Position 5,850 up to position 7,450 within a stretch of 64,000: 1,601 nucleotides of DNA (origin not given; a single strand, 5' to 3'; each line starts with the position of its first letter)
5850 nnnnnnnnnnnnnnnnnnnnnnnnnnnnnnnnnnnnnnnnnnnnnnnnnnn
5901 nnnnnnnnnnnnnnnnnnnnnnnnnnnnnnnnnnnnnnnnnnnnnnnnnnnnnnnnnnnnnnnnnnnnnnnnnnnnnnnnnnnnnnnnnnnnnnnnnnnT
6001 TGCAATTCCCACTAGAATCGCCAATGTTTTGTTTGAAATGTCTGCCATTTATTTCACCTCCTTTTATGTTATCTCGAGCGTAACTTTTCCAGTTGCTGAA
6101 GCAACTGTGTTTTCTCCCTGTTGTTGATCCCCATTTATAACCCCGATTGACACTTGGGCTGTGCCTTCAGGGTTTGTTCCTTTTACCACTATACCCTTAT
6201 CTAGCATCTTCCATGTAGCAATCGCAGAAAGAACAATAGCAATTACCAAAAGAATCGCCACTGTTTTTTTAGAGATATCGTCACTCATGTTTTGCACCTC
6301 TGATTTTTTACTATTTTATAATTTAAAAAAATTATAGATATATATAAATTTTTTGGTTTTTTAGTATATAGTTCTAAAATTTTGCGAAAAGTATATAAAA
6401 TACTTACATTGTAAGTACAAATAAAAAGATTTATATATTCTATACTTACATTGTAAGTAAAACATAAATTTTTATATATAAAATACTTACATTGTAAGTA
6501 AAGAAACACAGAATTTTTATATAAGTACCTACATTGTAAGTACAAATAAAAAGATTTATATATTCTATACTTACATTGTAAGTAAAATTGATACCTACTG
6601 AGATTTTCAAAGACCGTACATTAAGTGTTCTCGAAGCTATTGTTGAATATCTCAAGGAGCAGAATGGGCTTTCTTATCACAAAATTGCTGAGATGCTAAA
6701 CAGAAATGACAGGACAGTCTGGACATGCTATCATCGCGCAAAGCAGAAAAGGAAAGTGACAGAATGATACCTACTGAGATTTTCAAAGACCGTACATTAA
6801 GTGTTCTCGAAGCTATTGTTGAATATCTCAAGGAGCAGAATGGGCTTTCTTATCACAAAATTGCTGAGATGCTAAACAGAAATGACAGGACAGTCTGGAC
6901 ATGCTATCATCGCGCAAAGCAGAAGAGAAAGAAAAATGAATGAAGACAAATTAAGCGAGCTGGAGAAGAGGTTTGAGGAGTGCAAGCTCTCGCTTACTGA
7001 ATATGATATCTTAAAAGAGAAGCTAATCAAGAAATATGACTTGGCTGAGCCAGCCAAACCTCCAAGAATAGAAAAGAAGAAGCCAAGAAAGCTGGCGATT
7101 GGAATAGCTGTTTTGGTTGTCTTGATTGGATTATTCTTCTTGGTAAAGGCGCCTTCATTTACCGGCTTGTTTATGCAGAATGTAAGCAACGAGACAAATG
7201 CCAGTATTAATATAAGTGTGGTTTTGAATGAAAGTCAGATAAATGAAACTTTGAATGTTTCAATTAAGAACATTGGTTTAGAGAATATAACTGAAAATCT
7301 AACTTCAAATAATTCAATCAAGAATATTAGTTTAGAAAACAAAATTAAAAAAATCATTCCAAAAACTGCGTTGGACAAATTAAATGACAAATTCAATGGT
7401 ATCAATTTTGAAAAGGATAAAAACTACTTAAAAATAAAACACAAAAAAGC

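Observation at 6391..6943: Five phased TATA-plus-palindrome modules feeding a perfectly duplicated mini-HTH gene, at the divergent hub of the surface-protein island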

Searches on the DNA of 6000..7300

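Call 69: search_rna_families(source=window, start=6000, end=7300, threshold=evalue, max_evalue=1)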
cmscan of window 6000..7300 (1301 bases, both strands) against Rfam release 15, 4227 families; matches with E-value up to 1: 0.
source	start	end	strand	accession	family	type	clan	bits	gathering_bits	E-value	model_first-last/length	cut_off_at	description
